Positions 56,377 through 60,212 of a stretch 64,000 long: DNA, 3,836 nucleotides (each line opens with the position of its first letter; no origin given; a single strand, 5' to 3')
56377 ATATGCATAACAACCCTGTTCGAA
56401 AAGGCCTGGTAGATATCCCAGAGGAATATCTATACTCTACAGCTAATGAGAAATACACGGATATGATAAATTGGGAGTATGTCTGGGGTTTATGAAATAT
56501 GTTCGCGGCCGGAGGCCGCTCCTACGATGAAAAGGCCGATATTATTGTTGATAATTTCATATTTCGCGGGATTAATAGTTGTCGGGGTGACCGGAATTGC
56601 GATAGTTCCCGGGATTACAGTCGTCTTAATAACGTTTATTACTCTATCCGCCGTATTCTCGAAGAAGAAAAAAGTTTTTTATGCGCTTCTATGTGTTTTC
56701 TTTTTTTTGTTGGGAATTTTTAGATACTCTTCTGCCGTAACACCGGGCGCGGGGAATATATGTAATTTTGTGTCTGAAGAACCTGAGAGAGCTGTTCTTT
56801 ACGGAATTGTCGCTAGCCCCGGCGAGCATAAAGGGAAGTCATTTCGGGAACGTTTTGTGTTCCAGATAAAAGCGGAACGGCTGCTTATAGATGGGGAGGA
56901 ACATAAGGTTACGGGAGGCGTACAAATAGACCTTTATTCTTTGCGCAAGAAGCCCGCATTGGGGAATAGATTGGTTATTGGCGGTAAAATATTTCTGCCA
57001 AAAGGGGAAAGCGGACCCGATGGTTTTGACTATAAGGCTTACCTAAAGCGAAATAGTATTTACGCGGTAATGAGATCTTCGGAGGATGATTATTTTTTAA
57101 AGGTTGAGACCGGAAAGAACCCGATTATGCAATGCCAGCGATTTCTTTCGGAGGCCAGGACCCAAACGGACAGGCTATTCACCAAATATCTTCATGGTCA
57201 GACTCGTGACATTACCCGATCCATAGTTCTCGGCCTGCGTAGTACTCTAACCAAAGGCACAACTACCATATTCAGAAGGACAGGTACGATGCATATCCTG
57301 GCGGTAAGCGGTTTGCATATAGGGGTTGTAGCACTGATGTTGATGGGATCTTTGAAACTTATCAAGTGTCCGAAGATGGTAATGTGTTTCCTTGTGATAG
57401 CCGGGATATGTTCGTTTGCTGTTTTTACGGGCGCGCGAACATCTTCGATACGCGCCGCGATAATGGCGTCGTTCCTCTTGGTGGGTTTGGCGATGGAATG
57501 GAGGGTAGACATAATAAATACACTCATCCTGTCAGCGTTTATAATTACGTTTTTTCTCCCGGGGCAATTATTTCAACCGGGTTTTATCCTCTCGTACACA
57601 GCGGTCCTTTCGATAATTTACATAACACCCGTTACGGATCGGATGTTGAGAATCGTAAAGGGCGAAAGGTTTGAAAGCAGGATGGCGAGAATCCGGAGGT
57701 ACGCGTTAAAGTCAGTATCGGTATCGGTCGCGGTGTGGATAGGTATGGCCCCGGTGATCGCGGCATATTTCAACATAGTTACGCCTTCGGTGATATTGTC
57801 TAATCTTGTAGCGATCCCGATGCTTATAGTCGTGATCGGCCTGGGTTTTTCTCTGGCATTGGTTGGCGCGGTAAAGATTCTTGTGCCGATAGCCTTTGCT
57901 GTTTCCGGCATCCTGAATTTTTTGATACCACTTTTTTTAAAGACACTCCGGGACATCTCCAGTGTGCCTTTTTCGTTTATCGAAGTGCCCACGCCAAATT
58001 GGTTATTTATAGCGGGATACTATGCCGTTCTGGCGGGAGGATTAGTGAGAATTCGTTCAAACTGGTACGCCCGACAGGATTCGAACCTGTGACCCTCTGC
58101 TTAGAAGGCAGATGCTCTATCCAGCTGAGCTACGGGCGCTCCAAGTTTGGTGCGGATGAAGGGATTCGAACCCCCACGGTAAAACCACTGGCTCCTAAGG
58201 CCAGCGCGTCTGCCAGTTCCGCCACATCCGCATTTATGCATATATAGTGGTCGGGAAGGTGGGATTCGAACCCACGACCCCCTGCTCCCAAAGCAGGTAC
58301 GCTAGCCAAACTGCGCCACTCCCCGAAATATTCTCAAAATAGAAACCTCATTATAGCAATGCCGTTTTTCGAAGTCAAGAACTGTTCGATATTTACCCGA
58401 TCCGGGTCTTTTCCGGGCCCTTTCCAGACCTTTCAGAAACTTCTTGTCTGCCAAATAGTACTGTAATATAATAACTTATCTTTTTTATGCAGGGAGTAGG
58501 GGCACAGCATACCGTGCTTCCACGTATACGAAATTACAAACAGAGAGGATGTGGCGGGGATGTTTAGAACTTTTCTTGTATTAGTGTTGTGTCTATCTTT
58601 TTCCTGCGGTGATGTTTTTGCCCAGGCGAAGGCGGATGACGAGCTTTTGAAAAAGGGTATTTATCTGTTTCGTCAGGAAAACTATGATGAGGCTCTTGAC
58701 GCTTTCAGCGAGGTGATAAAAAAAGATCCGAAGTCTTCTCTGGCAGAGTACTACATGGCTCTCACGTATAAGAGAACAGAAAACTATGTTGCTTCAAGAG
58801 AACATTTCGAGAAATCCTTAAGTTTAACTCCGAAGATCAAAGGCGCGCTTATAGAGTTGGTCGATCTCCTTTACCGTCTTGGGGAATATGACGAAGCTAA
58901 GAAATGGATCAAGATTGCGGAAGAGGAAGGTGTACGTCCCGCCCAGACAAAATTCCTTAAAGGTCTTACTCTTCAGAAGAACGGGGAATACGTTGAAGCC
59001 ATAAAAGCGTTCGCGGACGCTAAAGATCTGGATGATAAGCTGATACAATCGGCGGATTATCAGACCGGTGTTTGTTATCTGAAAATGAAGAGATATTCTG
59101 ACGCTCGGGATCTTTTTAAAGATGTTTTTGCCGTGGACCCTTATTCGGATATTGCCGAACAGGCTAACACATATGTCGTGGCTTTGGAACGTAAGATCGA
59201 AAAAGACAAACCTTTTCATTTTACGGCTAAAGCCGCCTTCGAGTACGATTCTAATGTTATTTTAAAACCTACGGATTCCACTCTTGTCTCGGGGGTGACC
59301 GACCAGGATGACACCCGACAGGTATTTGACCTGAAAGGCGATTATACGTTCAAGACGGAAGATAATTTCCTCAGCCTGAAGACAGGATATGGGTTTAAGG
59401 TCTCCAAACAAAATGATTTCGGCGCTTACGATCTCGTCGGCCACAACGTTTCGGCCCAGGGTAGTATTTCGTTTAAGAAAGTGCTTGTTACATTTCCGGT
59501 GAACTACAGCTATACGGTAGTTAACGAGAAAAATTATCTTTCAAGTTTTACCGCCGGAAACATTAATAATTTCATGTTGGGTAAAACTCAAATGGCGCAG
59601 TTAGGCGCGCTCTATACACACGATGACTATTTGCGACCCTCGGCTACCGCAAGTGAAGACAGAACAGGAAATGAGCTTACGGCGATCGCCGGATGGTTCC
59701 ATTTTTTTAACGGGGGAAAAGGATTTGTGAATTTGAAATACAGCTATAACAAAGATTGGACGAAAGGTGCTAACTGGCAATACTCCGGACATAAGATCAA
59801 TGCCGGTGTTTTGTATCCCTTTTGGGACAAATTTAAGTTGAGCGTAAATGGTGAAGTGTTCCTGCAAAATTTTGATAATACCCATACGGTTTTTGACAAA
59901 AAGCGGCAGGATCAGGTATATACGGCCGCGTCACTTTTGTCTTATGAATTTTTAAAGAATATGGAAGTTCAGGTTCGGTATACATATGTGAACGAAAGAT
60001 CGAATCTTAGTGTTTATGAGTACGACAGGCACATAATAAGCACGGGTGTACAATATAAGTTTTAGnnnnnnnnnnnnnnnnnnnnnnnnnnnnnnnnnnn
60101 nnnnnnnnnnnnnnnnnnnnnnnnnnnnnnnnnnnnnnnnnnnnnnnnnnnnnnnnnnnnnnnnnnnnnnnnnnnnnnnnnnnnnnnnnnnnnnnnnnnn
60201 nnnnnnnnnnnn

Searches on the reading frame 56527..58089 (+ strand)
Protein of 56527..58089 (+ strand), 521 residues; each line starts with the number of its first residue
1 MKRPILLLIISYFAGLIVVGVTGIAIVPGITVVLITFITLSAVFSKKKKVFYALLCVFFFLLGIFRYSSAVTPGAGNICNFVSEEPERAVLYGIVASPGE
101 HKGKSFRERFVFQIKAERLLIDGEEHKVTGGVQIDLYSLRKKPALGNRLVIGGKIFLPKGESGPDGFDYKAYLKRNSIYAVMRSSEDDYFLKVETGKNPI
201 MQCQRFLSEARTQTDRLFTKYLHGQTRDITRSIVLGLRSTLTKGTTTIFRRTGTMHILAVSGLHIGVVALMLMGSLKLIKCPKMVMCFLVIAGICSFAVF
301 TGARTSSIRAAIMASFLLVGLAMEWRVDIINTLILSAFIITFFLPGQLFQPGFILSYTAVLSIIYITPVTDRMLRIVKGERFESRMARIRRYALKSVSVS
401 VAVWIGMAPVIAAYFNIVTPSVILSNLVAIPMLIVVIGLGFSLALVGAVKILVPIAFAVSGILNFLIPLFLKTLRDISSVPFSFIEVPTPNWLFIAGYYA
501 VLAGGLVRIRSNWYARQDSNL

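Call 8: search_protein_families(library=pfam, proteins=[window:56527-58089:+], max_evalue=0.1)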
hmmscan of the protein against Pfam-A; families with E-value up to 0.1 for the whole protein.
window:56527-58089:+ (521 aa): 2 families
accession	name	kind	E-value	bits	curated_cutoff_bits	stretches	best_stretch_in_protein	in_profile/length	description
PF03772.21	Competence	-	9.9e-51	173.1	23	1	233-509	1-267/270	Competence protein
PF13567.11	DUF4131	-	4.5e-20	72.4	31.6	1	31-186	9-161/165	Domain of unknown function (DUF4131)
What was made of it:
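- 56527..58092 (+): comEC-like gene (521 aa; DUF4131 plus Competence domains, no metallo-beta-lactamase domain). Pfam Competence 173 bits and DUF4131 72 bits (call 8).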

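Call 9: search_protein_families(library=ncbifam, proteins=[window:56527-58089:+], max_evalue=0.1)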
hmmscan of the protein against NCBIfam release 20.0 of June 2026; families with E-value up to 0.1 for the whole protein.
window:56527-58089:+ (521 aa): 4 families
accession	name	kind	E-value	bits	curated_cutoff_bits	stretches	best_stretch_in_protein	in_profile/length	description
TIGR00361.1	ComEC_Rec2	equivalog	2e-22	79.1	190.05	1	163-487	79-388/663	DNA internalization-related competence protein ComEC/Rec2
TIGR00360.1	ComEC_N-term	subfamily_domain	3.9e-19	69.6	36.5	1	254-436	1-167/171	ComEC/Rec2-related protein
NF045979.1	ComEC_MAG0480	equivalog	1.2e-12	47.4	150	1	206-411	183-364/461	MAG0480 family ComEC-like protein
NF008580.0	PRK11539.1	equivalog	1.8e-10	39.9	969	1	225-487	198-453/758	ComEC family protein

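Call 19: find_related_loci(query=window:56527-58089:+, collection=genome_contigs, flank=4000)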
Query window:56527-58089:+ (521 aa) in genome_contigs; peptide patterns used: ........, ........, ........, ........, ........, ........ (x = any residue, [..] = any of these).
57 stretches matched a pattern, but none encodes a relative of the query by tblastn (E <= 1e-3).
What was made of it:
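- Tried and rejected: The genome scan with the ComEC protein found nothing (call 19).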

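Call 24: find_homologous_proteins(query=window:56527-58089:+, max_evalue=1e-20)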
Query window:56527-58089:+ (521 aa): 248 proteins with E <= 1e-20 among 8000 candidates; the best 120 are listed.
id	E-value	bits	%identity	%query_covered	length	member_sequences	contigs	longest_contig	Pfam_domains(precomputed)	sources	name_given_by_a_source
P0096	0.0e+0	1126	100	100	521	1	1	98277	PF13567.12,PF03772.22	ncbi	-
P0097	3.0e-150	520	49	98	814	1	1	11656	PF13567.12,PF03772.22,PF00753.34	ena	-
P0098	1.5e-146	507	49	97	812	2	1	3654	PF13567.12,PF03772.22,PF00753.34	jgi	-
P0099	2.2e-146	507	47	99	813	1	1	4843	PF13567.12,PF03772.22,PF00753.34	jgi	jgi:competence protein ComEC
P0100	9.7e-144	498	48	97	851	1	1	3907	PF12706.14,PF13567.12,PF03772.22,PF00753.34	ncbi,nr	ncbi:MAG: ComEC/Rec2 family competence protein [Candidatus Omnitrophota bacterium]|nr:ComEC/Rec2 fam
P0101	4.4e-143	496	49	97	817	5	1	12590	PF12706.14,PF13567.12,PF03772.22,PF00753.34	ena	-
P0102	3.9e-140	486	48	97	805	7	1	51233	PF13567.12,PF03772.22,PF00753.34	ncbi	ncbi:MAG: DNA internalization-related competence protein ComEC/Rec2 [Candidatus Omnitrophota bacteri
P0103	6.0e-140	486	46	96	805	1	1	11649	PF13567.12,PF03772.22,PF00753.34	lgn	-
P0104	2.4e-139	484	48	84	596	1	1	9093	PF13567.12,PF03772.22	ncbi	ncbi:ComEC/Rec2 family competence protein, partial [Candidatus Omnitrophota bacterium]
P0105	2.5e-139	483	48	99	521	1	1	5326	PF13567.12,PF03772.22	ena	-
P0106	8.8e-136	472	46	97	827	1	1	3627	PF13567.12,PF03772.22,PF00753.34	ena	-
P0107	1.3e-133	465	46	96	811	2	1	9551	PF13567.12,PF03772.22,PF00753.34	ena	-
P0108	3.1e-130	453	46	95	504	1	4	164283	PF13567.12,PF03772.22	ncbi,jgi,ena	-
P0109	2.2e-120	421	43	97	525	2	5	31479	PF13567.12,PF03772.22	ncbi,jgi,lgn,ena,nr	ncbi:MAG: ComEC family competence protein [Candidatus Omnitrophica bacterium]|nr:ComEC family compet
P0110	6.3e-120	419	44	92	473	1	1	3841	PF13567.12,PF03772.22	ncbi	ncbi:MAG: ComEC/Rec2 family competence protein, partial [Candidatus Omnitrophota bacterium]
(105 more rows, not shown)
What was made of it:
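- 56527..58092 (+): P0096 is 100% identical and 521 aa (call 24).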

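Call 26: find_encoding_contigs(protein=P0096, flank=3000, max_places=4)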
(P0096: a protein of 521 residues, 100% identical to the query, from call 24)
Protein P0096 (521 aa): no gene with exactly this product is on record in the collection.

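Call 27: find_encoding_contigs(protein=P0102, flank=3000, max_places=2)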
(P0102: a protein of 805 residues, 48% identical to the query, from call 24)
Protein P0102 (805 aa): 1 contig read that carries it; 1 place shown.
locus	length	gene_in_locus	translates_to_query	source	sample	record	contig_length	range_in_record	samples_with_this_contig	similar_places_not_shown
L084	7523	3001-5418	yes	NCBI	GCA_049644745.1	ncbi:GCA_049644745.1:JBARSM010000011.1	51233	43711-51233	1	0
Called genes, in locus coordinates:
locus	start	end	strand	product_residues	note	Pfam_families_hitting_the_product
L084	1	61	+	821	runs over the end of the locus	PF00133:tRNA-synt_1, PF01406:tRNA-synt_1e (faint), PF09334:tRNA-synt_1g, PF13603:tRNA-synt_1_2, PF00133:tRNA-synt_1, PF09334:tRNA-synt_1g, PF08264:Anticodon_1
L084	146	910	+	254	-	PF05096:Glu_cyclase_2 (faint)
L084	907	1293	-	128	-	-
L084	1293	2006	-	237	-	PF01381:HTH_3, PF12844:HTH_19, PF13443:HTH_26, PF13560:HTH_31, PF00072:Response_reg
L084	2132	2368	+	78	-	-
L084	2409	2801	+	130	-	PF14520:HHH_5 (faint), PF14716:HHH_8 (faint), PF12836:HHH_3, PF00633:HHH (faint)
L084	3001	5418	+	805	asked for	PF13567:DUF4131, PF03772:Competence, PF00753:Lactamase_B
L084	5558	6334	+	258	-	PF04773:FecR (weak)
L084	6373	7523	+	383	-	PF10082:BBP2_2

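Call 28: find_encoding_contigs(protein=P0108, flank=3000, max_places=2)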
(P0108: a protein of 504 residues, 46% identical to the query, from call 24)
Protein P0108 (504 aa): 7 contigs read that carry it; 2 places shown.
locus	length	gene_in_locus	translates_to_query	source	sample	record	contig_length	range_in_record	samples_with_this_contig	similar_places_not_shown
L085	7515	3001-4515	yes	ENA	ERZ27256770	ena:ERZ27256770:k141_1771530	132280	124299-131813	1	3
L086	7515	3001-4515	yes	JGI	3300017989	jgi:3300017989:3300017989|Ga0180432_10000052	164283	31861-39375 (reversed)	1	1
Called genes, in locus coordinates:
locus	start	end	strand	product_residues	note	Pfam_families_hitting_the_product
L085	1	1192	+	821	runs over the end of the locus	PF00133:tRNA-synt_1, PF01406:tRNA-synt_1e (faint), PF09334:tRNA-synt_1g, PF13603:tRNA-synt_1_2, PF00133:tRNA-synt_1, PF09334:tRNA-synt_1g, PF08264:Anticodon_1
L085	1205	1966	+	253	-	PF05096:Glu_cyclase_2 (faint), PF21959:DUF6923 (faint)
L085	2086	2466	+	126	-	PF05635:23S_rRNA_IVP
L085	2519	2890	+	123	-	PF12836:HHH_3, PF00633:HHH (weak), PF14520:HHH_5 (weak)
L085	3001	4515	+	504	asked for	PF13567:DUF4131, PF03772:Competence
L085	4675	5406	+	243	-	-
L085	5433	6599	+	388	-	PF10082:BBP2_2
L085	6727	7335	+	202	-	PF02563:Poly_export, PF10531:SLBB, PF22461:SLBB_2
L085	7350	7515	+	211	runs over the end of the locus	?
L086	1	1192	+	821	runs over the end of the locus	PF00133:tRNA-synt_1, PF01406:tRNA-synt_1e (faint), PF09334:tRNA-synt_1g, PF13603:tRNA-synt_1_2, PF00133:tRNA-synt_1, PF09334:tRNA-synt_1g, PF08264:Anticodon_1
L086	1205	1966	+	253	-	PF05096:Glu_cyclase_2 (faint), PF21959:DUF6923 (faint)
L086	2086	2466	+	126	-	PF05635:23S_rRNA_IVP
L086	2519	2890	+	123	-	PF12836:HHH_3, PF00633:HHH (weak), PF14520:HHH_5 (weak)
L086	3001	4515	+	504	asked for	PF13567:DUF4131, PF03772:Competence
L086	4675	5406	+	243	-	-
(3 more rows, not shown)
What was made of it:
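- On comEA-comEC DNA-uptake gene pair: The two genes are adjacent in relatives (calls 27, 28).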

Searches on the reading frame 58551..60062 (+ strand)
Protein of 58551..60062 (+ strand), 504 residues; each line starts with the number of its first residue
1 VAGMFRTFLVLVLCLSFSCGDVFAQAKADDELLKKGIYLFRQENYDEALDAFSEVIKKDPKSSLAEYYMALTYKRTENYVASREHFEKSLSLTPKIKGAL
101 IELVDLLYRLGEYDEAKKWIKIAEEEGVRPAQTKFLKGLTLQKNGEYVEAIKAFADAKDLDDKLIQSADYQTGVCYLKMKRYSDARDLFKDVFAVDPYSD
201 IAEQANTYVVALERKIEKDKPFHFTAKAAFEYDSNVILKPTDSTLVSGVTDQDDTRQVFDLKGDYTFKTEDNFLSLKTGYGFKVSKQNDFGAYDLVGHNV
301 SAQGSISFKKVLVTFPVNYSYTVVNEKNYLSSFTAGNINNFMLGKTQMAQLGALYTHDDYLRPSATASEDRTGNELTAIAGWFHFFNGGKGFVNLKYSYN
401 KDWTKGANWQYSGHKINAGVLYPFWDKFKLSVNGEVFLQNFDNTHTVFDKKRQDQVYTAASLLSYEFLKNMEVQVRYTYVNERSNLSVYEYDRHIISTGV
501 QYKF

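Call 47: search_protein_families(library=pfam, proteins=[window:58551-60062:+], max_evalue=0.00001)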
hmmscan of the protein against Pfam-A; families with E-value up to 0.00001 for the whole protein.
window:58551-60062:+ (504 aa): 15 families
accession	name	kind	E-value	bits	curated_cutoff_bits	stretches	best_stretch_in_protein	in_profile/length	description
PF07719.23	TPR_2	-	3.3e-22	77.2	27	0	32-61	4-33/34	Tetratricopeptide repeat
PF00515.34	TPR_1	-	9.6e-19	66.8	27.8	0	33-61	5-33/34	Tetratricopeptide repeat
PF13432.12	TPR_16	-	2.3e-14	53.9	32.7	0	33-94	1-62/65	Tetratricopeptide repeat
PF14559.12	TPR_19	-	6.7e-13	49.2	25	0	78-122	6-50/68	Tetratricopeptide repeat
PF13424.12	TPR_12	-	9.1e-13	48.7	30.1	0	136-195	8-74/77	Tetratricopeptide repeat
PF12895.13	ANAPC3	-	1.6e-12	47.9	27.2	1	135-191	27-81/82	Anaphase-promoting complex, cyclosome, subunit 3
PF13428.12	TPR_14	-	7.9e-12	45.1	23.5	0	31-70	3-42/44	Tetratricopeptide repeat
PF13174.12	TPR_6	-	1.7e-11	44.4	26.3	0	32-62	3-33/33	Tetratricopeptide repeat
PF25064.1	ARM_TT21_5th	-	3.3e-10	40.7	27.8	1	67-159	5-100/117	TT21 fifth ARM repeats domain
PF13181.12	TPR_8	-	1.1e-09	38.1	25.7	0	132-162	2-32/34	Tetratricopeptide repeat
PF13374.12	TPR_10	-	1.8e-09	37.7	27.5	0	100-119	5-24/42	Tetratricopeptide repeat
PF14853.12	Fis1_TPR_C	-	5.8e-08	33.3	25.3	0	170-219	5-51/53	Fis1 C-terminal tetratricopeptide repeat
PF25063.1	ARM_TT21_C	-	3e-07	30.9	35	1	41-197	33-195/209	Tetratricopeptide repeat protein 21 C-terminal ARM domain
PF13431.12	TPR_17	-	3.2e-07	30.5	24.4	0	86-117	2-33/34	Tetratricopeptide repeat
PF11059.14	DUF2860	-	1.2e-06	28.4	22.9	1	392-503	181-294/294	Protein of unknown function (DUF2860)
